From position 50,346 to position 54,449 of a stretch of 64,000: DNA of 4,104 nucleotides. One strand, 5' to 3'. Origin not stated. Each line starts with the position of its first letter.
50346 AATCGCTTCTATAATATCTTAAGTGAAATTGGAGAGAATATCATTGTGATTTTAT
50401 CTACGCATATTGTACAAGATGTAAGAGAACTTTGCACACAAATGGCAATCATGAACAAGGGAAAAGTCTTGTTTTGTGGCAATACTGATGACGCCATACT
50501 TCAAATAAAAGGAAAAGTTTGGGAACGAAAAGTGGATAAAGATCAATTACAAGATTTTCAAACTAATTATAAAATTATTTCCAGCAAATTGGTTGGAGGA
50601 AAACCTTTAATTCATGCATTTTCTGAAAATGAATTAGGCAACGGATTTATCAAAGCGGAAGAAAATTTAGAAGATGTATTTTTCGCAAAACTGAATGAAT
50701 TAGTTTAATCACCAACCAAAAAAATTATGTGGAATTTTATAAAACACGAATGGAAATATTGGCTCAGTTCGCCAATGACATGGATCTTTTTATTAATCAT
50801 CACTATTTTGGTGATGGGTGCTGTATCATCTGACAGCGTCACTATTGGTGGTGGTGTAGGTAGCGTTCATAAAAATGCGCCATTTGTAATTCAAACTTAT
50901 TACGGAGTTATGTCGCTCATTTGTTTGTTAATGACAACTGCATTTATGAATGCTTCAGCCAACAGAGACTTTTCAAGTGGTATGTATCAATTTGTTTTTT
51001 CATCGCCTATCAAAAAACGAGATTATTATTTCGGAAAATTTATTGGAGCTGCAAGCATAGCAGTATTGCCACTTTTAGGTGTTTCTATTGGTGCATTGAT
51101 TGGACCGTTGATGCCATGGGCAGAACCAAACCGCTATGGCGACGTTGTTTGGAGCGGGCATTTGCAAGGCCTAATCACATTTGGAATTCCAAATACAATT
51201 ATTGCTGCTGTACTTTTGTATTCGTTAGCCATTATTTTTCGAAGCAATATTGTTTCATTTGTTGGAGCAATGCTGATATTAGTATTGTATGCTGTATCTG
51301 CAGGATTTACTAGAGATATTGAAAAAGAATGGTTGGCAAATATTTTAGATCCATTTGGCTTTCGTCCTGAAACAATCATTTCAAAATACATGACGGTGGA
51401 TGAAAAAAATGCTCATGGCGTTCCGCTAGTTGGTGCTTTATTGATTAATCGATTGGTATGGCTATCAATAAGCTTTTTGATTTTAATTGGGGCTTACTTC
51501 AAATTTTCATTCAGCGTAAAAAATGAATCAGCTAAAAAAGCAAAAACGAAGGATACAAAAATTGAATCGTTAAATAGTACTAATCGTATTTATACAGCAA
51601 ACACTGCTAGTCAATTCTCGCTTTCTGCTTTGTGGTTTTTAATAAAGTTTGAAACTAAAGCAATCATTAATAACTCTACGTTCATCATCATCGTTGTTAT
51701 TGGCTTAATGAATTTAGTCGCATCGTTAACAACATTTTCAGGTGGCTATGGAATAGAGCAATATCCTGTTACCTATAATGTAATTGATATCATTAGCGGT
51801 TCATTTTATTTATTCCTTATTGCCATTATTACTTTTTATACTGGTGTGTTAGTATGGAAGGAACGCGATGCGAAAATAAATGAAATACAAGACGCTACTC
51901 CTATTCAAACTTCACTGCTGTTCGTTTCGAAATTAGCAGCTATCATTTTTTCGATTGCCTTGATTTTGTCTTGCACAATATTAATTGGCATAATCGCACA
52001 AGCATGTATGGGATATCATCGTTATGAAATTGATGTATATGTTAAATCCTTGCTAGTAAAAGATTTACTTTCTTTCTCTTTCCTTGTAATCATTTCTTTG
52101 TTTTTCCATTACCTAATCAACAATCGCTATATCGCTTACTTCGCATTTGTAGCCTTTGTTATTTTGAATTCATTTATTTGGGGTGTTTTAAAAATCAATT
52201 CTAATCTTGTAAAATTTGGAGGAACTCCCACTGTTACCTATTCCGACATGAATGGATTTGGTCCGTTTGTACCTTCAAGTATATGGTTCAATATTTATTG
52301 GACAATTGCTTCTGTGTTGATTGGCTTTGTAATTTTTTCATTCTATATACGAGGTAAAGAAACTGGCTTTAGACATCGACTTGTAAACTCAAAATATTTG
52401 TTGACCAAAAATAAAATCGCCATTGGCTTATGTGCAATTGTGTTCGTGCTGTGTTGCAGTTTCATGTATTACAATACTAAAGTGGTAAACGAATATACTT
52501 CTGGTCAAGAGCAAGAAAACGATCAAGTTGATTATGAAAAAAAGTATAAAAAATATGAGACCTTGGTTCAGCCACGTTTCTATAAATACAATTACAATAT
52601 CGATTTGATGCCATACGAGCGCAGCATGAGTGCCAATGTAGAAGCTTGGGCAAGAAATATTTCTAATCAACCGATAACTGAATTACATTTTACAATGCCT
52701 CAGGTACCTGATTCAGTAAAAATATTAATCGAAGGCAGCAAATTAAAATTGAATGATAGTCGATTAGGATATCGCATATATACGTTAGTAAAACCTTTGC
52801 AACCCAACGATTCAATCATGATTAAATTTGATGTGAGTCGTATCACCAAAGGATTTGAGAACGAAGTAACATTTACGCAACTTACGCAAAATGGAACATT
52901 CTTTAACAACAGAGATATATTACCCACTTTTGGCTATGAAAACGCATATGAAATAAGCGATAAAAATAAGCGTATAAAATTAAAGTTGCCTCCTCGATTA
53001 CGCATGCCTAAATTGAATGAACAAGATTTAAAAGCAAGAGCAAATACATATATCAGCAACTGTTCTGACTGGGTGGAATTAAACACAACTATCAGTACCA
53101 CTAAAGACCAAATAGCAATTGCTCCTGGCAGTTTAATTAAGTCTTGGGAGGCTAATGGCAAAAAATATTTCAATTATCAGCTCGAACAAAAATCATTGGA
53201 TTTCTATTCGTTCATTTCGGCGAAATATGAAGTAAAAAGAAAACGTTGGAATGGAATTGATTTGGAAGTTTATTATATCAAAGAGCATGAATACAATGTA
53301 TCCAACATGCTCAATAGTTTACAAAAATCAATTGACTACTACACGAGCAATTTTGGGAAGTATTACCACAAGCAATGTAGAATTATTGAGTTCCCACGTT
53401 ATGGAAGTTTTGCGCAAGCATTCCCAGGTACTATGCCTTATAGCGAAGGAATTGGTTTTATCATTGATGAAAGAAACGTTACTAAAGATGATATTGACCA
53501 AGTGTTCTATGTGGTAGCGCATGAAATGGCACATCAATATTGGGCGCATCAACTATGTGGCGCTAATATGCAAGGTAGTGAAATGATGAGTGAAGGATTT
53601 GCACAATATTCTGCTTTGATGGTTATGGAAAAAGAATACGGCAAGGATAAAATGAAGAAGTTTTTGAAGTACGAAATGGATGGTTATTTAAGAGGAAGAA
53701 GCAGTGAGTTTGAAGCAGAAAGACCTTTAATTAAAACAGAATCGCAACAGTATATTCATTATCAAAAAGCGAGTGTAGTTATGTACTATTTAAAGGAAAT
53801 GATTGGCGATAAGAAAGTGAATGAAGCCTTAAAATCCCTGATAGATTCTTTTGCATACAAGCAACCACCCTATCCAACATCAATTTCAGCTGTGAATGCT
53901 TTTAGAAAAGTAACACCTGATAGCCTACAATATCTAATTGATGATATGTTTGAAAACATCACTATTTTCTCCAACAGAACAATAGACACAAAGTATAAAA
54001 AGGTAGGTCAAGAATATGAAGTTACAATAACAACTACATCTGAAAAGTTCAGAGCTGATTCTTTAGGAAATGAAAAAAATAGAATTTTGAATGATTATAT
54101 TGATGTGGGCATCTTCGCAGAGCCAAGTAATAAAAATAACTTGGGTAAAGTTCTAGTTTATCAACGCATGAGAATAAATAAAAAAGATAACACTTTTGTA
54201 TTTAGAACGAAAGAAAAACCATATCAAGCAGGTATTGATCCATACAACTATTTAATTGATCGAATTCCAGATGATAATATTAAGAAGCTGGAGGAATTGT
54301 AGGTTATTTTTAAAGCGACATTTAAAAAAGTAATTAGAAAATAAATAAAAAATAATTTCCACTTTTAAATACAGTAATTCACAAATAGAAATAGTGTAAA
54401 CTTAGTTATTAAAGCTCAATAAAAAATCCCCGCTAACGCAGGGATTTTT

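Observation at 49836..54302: ABC ATPase plus a 1191-aa double ABC-2 permease fused to an M1-type metallopeptidase: possible ATP-driven, membrane-tethered peptidase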

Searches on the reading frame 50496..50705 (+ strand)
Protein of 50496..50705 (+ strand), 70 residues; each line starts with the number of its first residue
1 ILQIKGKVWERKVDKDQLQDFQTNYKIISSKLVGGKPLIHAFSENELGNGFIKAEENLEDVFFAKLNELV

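Call 60: search_protein_families(library=pfam, proteins=[window:50496-50705:+], max_evalue=10)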
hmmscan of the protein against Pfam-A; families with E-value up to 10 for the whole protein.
window:50496-50705:+ (70 aa): 0 families
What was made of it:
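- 49836..50708 (+): ABC ATPase (nucleotide-binding subunit), 290 aa. Walker A is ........, the Q-loop is LPQE, the signature is SGGMRQR, Walker B plus catalytic Glu is VIVDEPT, and the H-loop is STH. A C-terminal extension of about 70 aa matches no Pfam family. The C-terminal 70 aa have no Pfam hit (call 60).
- On MEROPS M1 / Pfam Peptidase_M1: Sequence models do not detect domain I (call 60).
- Tried and rejected: No hits (call 60).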

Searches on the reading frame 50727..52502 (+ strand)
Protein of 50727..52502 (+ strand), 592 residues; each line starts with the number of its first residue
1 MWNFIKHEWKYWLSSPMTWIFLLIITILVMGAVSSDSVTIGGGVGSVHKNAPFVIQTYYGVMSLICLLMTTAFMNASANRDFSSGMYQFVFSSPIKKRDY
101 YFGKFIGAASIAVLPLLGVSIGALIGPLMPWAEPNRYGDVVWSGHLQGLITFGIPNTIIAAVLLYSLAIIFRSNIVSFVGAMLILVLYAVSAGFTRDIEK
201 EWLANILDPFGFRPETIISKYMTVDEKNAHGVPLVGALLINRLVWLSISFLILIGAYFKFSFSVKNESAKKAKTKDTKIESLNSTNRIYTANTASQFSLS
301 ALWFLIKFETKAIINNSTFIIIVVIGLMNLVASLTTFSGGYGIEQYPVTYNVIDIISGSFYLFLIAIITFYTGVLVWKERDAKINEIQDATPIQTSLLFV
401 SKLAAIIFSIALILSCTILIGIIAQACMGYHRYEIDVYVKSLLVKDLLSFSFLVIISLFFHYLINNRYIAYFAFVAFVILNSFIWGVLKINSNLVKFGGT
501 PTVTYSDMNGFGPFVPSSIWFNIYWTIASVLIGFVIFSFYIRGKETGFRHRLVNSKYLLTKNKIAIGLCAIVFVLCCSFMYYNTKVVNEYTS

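Call 55: predict_structure(alignment_id=A3)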
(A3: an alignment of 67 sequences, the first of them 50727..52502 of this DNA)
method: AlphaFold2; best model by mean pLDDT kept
length: 592 residues; sequences in the alignment: 67
mean_pLDDT: 83.0   pTM: 0.77
mean pLDDT of the five models: 83.0, 81.6, 80.7, 80.1, 77.8
residues with pLDDT >= 90: 192; 70-90: 325; 50-70: 46; < 50: 29
segments of 3 or more residues with pLDDT < 50: 265-287, 339-344
pLDDT, mean of each block of 10 residues (from residue 1): 92 89 91 81 75 91 85 86 71 79 93 94 91 85 91 93 90 80 81 73 85 87 87 88 94 91 52 44 48 65 90 85 82 65 60 82 86 84 73 82 93 93 86 87 92 94 87 89 83 87 76 83 94 90 74 85 91 94 81 55
secondary structure, 60 per line:
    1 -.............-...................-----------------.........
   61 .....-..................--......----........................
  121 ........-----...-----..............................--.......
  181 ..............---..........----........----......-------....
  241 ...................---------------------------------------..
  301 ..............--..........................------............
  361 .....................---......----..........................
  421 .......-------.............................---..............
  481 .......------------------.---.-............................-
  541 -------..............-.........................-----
elements in order: H2-14 H16-34 H52-65 H67-84 H87-92 H97-128 H142-171 H174-194 H198-207 H212-219 H224-229 H237-259 H299-314 H317-342 H349-381 H385-390 H395-427 H435-463 H467-487 H512-539 H548-561 H563-587

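Call 57: fold_search(model_id=the predicted structure, library=pdb)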
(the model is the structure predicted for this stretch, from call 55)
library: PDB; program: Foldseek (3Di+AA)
matches with E <= 10: 138; with E <= 0.001: 0
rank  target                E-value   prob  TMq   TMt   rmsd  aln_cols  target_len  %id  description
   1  7qba_E                9.4e-03  1.00  0.32  0.65   5.3       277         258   19  CryoEM structure of the ABC transporter NosDFY complexed with nitrous oxide reductase NosZ (released 2022-08-03)
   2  8k1p_A                1.3e-02  1.00  0.48  0.55  11.1       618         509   12  mycobacterial efflux pump, ADP+vanadate bound state (released 2024-07-17)
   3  8k1n_C                1.5e-02  1.00  0.50  0.55  10.9       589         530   12  mycobacterial efflux pump, substrate-bound state (released 2024-07-17)
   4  7znq_Y                1.8e-02  1.00  0.30  0.59   6.7       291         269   18  ABC transporter complex NosDFYL in GDN (released 2022-08-03)
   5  7qba_D                2.4e-02  1.00  0.31  0.59   6.9       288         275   17  CryoEM structure of the ABC transporter NosDFY complexed with nitrous oxide reductase NosZ (released 2022-08-03)
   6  8k1o_A                2.6e-02  1.00  0.45  0.50  11.2       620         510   12  mycobacterial efflux pump, AMPPNP bound state (released 2024-07-17)
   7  8k1m_B                3.7e-02  1.00  0.46  0.50  10.1       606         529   13  mycobacterial efflux pump, apo state (released 2024-07-17)
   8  7o0z_D                4.7e-02  1.00  0.32  0.64   5.8       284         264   14  ABC transporter NosFY, nucleotide-free in GDN (released 2022-11-02)
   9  6xjh_A                5.6e-02  1.00  0.31  0.65   5.8       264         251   16  PmtCD ABC exporter without the basket domain at C2 symmetry (released 2020-10-14)
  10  7o0y_D                6.7e-02  1.00  0.31  0.61   5.7       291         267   17  ABC transporter NosDFY, nucleotide-free in GDN (released 2022-04-13)
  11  7o0y_E                1.2e-01  1.00  0.30  0.63   5.7       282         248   16  ABC transporter NosDFY, nucleotide-free in GDN (released 2022-04-13)
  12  7o17_E                1.3e-01  1.00  0.32  0.64   5.6       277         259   18  ABC transporter NosDFY E154Q, ATP-bound in lipid nanodisc (released 2022-04-13)
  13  7o12_E                1.3e-01  1.00  0.31  0.67   5.0       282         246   18  ABC transporter NosDFY, AMPPNP-bound in GDN (released 2022-04-13)
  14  7znq_y                1.8e-01  1.00  0.30  0.63   5.8       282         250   17  ABC transporter complex NosDFYL in GDN (released 2022-08-03)
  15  7o17_D                1.9e-01  1.00  0.32  0.62   6.3       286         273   16  ABC transporter NosDFY E154Q, ATP-bound in lipid nanodisc (released 2022-04-13)
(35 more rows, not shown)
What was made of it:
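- On FtsEX / MacB type VII mechanotransmitters: The structural neighbours are type V (call 57).
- Closest known: Rv1217c-Rv1218c mycobacterial efflux pump. Same: Foldseek aligns both modules (about 600 columns, TM-score 0.50-0.55 normalised to the target; call 57).
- Closest known: NosDFY. Same: NosY is the best structural match to one membrane module (TM-score 0.59-0.67 normalised to the target, call 57).
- Type V exporter fold: Foldseek hits NosY, the single-chain 12-TM Rv1217c across both modules, and the peptide-toxin exporter PmtD, with TM-scores of 0.55-0.67 normalised to the target (call 57). The closest solved membrane domain is NosY of NosDFY, which drives a periplasmic partner (call 57).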

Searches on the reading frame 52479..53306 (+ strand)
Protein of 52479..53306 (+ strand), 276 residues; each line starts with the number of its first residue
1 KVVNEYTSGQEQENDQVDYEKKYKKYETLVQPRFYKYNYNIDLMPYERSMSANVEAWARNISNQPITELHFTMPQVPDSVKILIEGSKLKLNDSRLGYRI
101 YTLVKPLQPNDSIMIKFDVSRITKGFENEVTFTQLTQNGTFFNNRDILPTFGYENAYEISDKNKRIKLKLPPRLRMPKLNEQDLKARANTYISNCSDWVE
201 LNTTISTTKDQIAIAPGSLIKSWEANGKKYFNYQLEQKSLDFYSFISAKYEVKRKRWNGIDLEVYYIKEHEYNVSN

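Call 60: search_protein_families(library=pfam, proteins=[window:52479-53306:+], max_evalue=10)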
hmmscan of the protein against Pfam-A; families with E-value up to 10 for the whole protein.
window:52479-53306:+ (276 aa): 1 family
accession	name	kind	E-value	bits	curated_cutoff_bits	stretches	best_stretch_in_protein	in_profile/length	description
PF23743.1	Beta-prop_BBS7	-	0.13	12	27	1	183-234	33-84/299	BBS7 beta-propeller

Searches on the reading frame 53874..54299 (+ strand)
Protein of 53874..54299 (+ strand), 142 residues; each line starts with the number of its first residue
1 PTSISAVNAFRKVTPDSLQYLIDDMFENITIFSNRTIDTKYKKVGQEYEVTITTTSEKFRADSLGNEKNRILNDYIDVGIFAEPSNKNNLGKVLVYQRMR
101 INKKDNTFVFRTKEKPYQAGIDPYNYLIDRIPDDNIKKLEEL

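Call 60: search_protein_families(library=pfam, proteins=[window:53874-54299:+], max_evalue=10)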
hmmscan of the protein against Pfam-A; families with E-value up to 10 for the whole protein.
window:53874-54299:+ (142 aa): 0 families
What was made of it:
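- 53955..54302 (+): C-terminal beta-sandwich (aa 1078-1187, like M1 domain III) ending in a near-invariant tail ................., followed by the stop codon. There is no helical domain IV. No Pfam hit (call 60).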
